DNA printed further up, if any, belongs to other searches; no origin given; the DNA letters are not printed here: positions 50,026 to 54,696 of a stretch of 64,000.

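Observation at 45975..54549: Two tandem giant (1365 and 1458 aa) secreted proteins with N-terminal thioredoxin-fold CxxC domains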

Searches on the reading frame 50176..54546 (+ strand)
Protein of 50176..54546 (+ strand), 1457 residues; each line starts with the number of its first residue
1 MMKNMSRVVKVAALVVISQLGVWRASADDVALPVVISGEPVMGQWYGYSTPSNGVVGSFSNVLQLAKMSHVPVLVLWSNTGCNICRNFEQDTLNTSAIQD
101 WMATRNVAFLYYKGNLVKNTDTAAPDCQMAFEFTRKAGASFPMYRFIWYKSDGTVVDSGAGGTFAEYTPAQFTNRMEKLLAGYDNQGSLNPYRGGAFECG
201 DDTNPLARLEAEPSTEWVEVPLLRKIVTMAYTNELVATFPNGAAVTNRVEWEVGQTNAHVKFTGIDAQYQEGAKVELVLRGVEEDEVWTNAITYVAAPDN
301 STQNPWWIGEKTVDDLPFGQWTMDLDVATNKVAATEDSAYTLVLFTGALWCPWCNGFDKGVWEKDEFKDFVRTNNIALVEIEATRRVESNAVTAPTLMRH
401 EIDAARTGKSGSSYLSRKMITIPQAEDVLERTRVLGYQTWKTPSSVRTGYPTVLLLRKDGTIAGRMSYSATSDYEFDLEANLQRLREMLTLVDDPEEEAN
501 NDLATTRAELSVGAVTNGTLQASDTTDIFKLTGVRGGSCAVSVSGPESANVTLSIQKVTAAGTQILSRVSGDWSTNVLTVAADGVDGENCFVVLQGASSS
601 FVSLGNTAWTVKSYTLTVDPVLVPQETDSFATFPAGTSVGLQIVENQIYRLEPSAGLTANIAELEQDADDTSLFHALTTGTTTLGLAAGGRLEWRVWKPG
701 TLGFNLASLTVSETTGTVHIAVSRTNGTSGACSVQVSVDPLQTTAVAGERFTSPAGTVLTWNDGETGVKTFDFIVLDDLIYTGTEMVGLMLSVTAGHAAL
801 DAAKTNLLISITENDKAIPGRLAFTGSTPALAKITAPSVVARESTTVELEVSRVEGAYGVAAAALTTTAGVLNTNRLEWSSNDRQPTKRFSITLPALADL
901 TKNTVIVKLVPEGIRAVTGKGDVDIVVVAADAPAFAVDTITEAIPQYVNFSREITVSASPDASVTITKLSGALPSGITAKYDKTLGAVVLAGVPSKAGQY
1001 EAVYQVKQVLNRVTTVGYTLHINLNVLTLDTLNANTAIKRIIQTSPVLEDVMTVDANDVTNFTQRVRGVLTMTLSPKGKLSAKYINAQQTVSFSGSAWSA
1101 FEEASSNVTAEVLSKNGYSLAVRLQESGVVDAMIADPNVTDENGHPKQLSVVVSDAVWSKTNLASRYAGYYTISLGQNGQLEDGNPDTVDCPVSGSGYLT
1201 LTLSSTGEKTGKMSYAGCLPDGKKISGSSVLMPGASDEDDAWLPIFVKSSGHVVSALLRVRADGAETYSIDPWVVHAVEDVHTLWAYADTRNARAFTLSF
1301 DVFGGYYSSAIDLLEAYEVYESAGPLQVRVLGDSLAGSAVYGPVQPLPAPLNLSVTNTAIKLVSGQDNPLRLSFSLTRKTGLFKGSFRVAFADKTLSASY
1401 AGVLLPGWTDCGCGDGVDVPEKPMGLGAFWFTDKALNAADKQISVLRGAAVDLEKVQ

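Call 5: search_protein_families(library=pfam, proteins=[window:50176-54546:+], max_evalue=1)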
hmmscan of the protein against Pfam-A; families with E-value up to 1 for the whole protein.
window:50176-54546:+ (1457 aa): 5 families
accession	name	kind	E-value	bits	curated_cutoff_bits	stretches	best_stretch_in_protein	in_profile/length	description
PF13899.12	Thioredoxin_7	-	5.7e-13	49.2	27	2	331-388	9-65/83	Thioredoxin-like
PF03160.20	Calx-beta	-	1.5e-08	35.2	27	1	699-806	5-112/119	Calx-beta domain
PF13098.12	Thioredoxin_2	-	4.2e-06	27.5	27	2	335-388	2-55/104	Thioredoxin-like domain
PF13385.13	Laminin_G_3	-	0.048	14.3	27.6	0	669-734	32-93/151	Concanavalin A-like lectin/glucanases superfamily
PF03190.21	Thioredox_DsbH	-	0.17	12.3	27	0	335-377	33-75/163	Protein of unknown function, DUF255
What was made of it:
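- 51127..51660 (+): protB Trx2 (aa 318-495), DsbH-like, with a roughly 65-aa insertion (aa 383-450). CPWC at 51226-51237 and the invariant P451 at 51526-51528. Best Thioredoxin_7 stretch at aa 331-388 (whole-protein score 49.2 bits; call 5).
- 52270..52593 (+): Calx-beta domain (aa 699-806). Pfam PF03160, 35.2 bits against a cutoff of 27 (call 5).
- On Thioredoxin fold / Pfam Thioredoxin_7 (PF13899): protB: 49.2 bits for the whole protein, two stretches (call 5).
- On Calx-beta (PF03160): protB aa 699-806, 35.2 bits (call 5).
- Checked: Calx-beta passes Pfam's threshold only in protB (aa 699-806, 35.2 bits against a cutoff of 27; call 5).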

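Call 6: search_protein_families(library=ncbifam, proteins=[window:50176-54546:+], max_evalue=1)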
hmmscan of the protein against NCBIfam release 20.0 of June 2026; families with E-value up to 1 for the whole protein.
window:50176-54546:+ (1457 aa): 3 families
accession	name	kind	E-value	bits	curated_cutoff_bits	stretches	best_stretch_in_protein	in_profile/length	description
NF043050.1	DisulfRedDsbH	equivalog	3.6e-06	27.1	190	1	334-385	55-105/166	disulfide reductase DsbH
TIGR00845.1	caca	equivalog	0.0016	16.3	679.85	1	699-792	522-611/921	sodium/calcium exchanger 1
NF041383.1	Trx_VPGUxxT_two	exception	0.079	12.6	275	1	60-106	12-59/287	VPGUxxT family thioredoxin-like (seleno)protein, type 2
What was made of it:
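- On DsbH (NCBIfam NF043050 equivalog): 27.1 bits (call 6), and it is a domain inside a 1457-aa protein.
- Closest known: Chlamydia pneumoniae DsbH. Different: It scores 27 bits against the 190-bit equivalog cutoff (call 6), so it is not a DsbH orthologue.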

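Call 12: find_homologous_proteins(query=window:50176-54546:+)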
Query window:50176-54546:+ (1457 aa): 86 proteins with E <= 0.001 among 8000 candidates.
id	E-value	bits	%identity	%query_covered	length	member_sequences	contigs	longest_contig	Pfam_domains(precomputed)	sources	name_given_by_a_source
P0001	0.0e+0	3259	100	100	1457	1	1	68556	PF03160.21,PF13899.13,PF13098.14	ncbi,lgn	-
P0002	1.5e-246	839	38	100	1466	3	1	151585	PF13899.13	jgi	jgi:thiol-disulfide isomerase/thioredoxin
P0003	2.7e-227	776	37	96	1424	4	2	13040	PF03160.21,PF13899.13,PF13098.14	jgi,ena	-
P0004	4.1e-226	772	36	97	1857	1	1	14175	PF13899.13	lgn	-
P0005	6.1e-226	771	37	100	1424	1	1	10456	PF03160.21,PF13899.13,PF13098.14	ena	-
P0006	6.6e-226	771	36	97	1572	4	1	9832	PF13899.13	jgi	jgi:hypothetical protein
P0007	2.1e-225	769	37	96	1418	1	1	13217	PF03160.21,PF13899.13,PF13098.14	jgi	-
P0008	7.9e-222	757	35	97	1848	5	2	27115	PF13899.13,PF13098.14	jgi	jgi:hypothetical protein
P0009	1.4e-220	753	31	52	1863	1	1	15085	PF03160.21,PF13899.13,PF13098.14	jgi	jgi:hypothetical protein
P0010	1.1e-213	730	36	96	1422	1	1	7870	PF03160.21,PF13899.13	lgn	-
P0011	1.3e-212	727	37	95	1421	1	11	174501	PF03160.21,PF13899.13,PF13098.14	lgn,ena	-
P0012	5.2e-212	725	36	92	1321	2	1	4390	-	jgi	jgi:hypothetical protein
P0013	4.3e-210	719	36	95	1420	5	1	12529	PF03160.21,PF13899.13,PF13098.14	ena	-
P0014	1.6e-209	717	36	96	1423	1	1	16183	PF03160.21,PF13899.13,PF13098.14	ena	-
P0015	1.3e-168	581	34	53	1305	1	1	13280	PF03160.21,PF13899.13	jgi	jgi:hypothetical protein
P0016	5.2e-162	559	31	100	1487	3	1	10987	PF13899.13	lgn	-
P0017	1.5e-160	554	31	96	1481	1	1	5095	PF03160.21,PF13899.13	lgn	-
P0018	2.9e-150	520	31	96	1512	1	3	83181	PF03160.21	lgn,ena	-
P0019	2.0e-144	501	31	95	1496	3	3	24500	PF13899.13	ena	-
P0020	3.2e-144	500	31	95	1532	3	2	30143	PF03160.21,PF13899.13,PF13098.14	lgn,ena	-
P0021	1.1e-141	492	31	97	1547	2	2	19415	PF03160.21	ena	-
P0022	1.6e-141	491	31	96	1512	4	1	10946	PF03160.21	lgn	-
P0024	4.9e-141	490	36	34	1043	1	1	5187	PF13899.13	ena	-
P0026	4.5e-134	467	30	98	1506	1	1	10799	PF13899.13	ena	-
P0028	1.6e-132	461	30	96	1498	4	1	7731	PF13899.13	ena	-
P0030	3.8e-131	457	30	96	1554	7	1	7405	PF13899.13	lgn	-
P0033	4.9e-129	450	30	96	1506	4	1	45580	PF13899.13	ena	-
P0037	6.0e-125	436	29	98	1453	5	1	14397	PF13899.13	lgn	-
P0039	7.4e-123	429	28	96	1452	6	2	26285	PF13899.13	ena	-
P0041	7.9e-122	426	31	51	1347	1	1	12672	PF03160.21,PF13899.13,PF13098.14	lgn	-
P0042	2.2e-121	425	29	97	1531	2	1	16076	PF13899.13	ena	-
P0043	2.2e-121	425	29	95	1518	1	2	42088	-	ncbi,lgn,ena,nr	ncbi:MAG: hypothetical protein IKO72_05045 [Kiritimatiellae bacterium]|nr:hypothetical protein [Kiri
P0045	4.4e-120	420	28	96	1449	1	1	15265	PF13899.13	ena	-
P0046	8.9e-120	419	32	52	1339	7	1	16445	PF13899.13,PF13098.14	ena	-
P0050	2.9e-118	414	29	98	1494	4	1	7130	PF13899.13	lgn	-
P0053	2.0e-110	388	28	99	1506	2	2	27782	PF13899.13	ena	-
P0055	2.5e-109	385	31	41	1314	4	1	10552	PF13899.13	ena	-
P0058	2.2e-107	378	31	50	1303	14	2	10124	PF13899.13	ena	-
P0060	1.4e-106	375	27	96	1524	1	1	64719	PF13899.13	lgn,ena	-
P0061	6.2e-106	373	29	48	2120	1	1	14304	PF03160.21,PF18998.7,PF05345.19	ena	-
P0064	7.5e-103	363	31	38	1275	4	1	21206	PF13899.13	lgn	-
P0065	5.3e-102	360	34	25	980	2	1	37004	PF13899.13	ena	-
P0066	1.4e-101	359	29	98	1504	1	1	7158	PF13899.13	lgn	-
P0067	3.9e-101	358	30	52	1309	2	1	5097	PF13899.13,PF13098.14,PF05345.19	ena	-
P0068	4.3e-98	347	31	52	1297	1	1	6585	PF13899.13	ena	-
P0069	1.3e-94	336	28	53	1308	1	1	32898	PF13899.13,PF13098.14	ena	-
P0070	1.8e-94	335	33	38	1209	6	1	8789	PF13899.13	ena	-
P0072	2.9e-91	325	29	54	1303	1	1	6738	PF13899.13,PF13098.14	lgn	-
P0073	1.1e-90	323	26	98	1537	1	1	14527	PF13899.13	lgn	-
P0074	1.4e-88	316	29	44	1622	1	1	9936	PF13899.13,PF13098.14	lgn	-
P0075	1.6e-83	299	27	52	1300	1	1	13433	PF13899.13,PF13098.14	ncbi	-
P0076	6.8e-83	297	28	83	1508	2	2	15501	PF13899.13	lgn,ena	-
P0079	9.0e-80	287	28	97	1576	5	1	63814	PF13899.13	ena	-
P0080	2.1e-77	279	29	47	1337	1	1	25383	PF03160.21,PF13899.13,PF13098.14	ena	-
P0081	2.5e-77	279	26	100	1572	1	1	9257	PF13899.13,PF13098.14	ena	-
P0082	8.4e-74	267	26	98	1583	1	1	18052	PF13899.13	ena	-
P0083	2.4e-71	259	29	38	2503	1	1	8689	PF00801.27,PF13899.13,PF18998.7,PF05345.19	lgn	-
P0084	5.8e-67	244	25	94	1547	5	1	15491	PF13899.13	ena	-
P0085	6.7e-67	244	31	34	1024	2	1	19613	PF03190.22,PF13899.13,PF13098.14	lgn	-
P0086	3.3e-29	119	33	12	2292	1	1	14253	PF13229.13,PF03160.21,PF22842.4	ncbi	-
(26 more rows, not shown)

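Call 18: find_encoding_contigs(protein=P0002, flank=10000, max_places=2)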
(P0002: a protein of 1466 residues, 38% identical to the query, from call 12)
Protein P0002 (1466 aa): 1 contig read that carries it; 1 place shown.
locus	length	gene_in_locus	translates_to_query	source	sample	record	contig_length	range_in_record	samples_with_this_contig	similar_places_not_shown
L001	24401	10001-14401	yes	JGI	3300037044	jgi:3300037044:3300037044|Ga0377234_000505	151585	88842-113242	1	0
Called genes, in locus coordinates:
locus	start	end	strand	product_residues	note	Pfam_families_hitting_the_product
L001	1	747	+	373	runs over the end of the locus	PF00701:DHDPS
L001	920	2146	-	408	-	PF00144:Beta-lactamase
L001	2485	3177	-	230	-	PF04337:DUF480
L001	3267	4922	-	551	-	PF07607:DUF1570 (weak)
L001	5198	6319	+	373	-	PF07610:DUF1573, PF22544:HYDIN_VesB_CFA65-like_Ig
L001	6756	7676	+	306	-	-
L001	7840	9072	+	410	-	-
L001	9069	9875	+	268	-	PF13646:HEAT_2 (weak), PF02985:HEAT (faint)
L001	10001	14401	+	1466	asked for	PF13899:Thioredoxin_7 (faint)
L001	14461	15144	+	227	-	-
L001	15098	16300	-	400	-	-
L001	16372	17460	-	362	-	-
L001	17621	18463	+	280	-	PF04383:KilA-N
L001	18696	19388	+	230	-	PF17278:DUF5343 (weak)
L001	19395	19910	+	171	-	-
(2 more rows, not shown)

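Call 19: find_encoding_contigs(protein=P0011, flank=10000, max_places=2)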
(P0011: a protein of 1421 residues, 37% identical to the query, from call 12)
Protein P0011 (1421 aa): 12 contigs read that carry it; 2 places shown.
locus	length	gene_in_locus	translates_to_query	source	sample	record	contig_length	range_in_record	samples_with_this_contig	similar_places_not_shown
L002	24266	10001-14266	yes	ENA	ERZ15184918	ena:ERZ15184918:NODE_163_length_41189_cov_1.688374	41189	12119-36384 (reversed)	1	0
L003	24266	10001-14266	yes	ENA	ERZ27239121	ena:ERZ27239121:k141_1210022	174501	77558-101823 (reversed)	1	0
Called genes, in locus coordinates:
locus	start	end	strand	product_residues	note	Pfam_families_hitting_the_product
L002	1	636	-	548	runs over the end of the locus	PF07607:DUF1570 (weak)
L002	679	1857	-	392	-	PF11139:SfLAP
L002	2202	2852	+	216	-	-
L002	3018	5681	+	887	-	PF13899:Thioredoxin_7 (weak)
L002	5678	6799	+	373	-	PF13623:SurA_N_2 (faint), PF13145:Rotamase_2 (weak), PF13616:Rotamase_3, PF00639:Rotamase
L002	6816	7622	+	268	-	PF13646:HEAT_2 (weak)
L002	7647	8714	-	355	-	PF22544:HYDIN_VesB_CFA65-like_Ig, PF07610:DUF1573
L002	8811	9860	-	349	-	PF07610:DUF1573, PF22544:HYDIN_VesB_CFA65-like_Ig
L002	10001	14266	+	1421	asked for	PF13098:Thioredoxin_2 (faint), PF13899:Thioredoxin_7 (weak), PF03160:Calx-beta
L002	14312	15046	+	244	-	-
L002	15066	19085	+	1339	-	PF00656:Peptidase_C14, PF09479:Flg_new, PF05345:He_PIG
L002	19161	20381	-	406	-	-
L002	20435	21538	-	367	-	-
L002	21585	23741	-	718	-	PF22842:Pel9A-like_beta_helix (weak), PF13229:Beta_helix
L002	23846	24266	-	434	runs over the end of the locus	PF02885:Glycos_trans_3N, PF00591:Glycos_transf_3, PF07831:PYNP_C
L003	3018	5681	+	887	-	PF13899:Thioredoxin_7 (weak)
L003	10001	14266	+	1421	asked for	PF13098:Thioredoxin_2 (faint), PF13899:Thioredoxin_7 (weak), PF03160:Calx-beta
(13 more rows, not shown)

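Call 20: find_encoding_contigs(protein=P0018, flank=10000, max_places=2)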
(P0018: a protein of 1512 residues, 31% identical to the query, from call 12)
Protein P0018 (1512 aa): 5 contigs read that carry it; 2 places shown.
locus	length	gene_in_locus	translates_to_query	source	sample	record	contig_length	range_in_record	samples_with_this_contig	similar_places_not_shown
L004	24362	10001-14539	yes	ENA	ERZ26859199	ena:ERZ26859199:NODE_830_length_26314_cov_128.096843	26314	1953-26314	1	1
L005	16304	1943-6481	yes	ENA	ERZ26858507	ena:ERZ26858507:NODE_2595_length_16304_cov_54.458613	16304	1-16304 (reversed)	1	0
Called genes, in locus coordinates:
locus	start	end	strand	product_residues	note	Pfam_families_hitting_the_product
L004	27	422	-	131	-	PF10544:T5orf172, PF13455:MUG113 (weak)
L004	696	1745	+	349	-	-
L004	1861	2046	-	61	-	-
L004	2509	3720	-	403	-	PF06723:MreB_Mbl, PF00012:HSP70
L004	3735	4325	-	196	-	PF06810:Phage_scaffold (weak)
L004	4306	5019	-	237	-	PF14294:DUF4372 (weak)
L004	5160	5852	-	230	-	PF13635:DUF4143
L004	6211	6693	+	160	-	PF13151:DUF3990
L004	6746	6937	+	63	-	-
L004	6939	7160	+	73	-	PF12668:DUF3791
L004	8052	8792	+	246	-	-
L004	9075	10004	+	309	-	PF13145:Rotamase_2 (faint), PF00639:Rotamase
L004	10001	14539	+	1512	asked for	PF03160:Calx-beta (faint)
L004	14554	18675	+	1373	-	PF03160:Calx-beta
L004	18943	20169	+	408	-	-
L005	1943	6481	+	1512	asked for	PF03160:Calx-beta (faint)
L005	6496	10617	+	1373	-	PF03160:Calx-beta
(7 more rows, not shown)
